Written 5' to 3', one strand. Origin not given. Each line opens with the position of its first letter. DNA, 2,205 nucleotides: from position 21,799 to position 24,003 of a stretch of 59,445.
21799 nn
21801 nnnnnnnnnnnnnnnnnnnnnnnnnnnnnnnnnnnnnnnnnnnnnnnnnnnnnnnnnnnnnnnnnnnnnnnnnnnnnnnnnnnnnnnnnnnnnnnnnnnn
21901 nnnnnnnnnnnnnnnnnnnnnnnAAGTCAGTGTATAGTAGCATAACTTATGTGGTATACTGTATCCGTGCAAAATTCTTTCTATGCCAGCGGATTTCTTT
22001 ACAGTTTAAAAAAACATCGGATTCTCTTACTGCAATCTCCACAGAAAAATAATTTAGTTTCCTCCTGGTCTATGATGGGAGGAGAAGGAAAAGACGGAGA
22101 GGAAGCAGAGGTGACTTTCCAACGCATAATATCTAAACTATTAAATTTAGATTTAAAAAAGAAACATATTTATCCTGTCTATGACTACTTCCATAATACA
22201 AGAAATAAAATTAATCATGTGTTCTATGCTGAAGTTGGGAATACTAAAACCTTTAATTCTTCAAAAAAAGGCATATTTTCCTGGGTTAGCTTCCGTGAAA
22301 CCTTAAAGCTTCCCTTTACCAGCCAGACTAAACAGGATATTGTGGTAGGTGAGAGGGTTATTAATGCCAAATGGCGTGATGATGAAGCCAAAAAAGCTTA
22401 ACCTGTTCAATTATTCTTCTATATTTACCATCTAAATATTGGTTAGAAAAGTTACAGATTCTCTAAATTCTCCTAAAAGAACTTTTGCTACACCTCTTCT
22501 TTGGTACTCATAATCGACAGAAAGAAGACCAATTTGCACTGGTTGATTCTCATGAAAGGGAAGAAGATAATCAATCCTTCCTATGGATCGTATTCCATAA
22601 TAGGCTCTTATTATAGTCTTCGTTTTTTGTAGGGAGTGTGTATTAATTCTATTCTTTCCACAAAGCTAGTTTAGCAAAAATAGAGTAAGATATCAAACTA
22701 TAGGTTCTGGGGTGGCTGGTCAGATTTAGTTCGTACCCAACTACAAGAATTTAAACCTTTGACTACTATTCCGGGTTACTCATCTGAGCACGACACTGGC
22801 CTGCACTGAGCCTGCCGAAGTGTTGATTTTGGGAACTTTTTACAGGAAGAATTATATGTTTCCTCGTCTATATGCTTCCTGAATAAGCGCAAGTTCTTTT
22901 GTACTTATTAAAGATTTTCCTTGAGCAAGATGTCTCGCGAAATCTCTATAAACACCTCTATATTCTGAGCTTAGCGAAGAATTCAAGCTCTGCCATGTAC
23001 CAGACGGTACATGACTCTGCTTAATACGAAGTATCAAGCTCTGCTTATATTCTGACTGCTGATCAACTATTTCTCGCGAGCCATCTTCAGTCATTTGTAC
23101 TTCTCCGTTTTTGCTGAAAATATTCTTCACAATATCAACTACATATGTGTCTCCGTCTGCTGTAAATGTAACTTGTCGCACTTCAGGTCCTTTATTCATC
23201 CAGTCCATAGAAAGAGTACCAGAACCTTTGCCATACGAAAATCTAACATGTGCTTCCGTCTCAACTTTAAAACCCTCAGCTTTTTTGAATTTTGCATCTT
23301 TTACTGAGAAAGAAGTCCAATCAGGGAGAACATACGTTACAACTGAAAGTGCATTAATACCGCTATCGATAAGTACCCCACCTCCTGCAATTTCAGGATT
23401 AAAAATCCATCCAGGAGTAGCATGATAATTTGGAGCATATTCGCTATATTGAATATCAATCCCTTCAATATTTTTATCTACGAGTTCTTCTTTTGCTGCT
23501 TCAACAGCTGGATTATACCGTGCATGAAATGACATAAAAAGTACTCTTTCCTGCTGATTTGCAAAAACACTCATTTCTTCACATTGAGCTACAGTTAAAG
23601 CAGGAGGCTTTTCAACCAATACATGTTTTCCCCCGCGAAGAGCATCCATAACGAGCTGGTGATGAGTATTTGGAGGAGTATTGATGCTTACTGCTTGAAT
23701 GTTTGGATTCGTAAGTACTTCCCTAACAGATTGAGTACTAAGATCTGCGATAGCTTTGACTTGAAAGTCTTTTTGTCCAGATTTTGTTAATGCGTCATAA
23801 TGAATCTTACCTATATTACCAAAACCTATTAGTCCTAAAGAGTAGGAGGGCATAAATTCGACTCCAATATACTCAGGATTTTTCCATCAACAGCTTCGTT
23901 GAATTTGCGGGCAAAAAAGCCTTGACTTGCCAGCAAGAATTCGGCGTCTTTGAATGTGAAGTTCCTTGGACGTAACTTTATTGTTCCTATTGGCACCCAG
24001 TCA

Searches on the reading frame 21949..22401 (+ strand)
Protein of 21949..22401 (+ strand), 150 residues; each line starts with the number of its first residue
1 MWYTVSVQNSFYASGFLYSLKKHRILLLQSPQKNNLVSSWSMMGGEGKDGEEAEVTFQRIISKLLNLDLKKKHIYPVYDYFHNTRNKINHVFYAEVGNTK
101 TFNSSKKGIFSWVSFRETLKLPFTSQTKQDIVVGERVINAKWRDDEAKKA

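Call 44: search_protein_families(library=pfam, proteins=[window:21949-22401:+], max_evalue=0.001)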
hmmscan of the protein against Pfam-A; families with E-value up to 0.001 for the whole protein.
window:21949-22401:+ (150 aa): 1 family
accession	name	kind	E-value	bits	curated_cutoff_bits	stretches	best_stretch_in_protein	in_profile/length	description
PF00293.34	NUDIX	-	4.7e-05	23.8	21.1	1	21-123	13-123/134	NUDIX domain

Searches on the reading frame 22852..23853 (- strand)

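Call 8: search_protein_families(library=pfam, proteins=[window:22852-23853:-], max_evalue=0.01)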
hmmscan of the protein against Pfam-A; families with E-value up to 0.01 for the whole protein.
window:22852-23853:- (333 aa): 3 families
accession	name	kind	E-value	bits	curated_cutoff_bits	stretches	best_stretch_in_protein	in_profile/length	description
PF01408.29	GFO_IDH_MocA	-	1.9e-19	70.9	24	1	28-108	44-119/120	Oxidoreductase family, NAD-binding Rossmann fold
PF22725.1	GFO_IDH_MocA_C3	-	4e-07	30.5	27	1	131-232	18-116/124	GFO/IDH/MocA C-terminal domain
PF00044.30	Gp_dh_N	-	0.0029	18.3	31.7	0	6-43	3-38/101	Glyceraldehyde 3-phosphate dehydrogenase, NAD binding domain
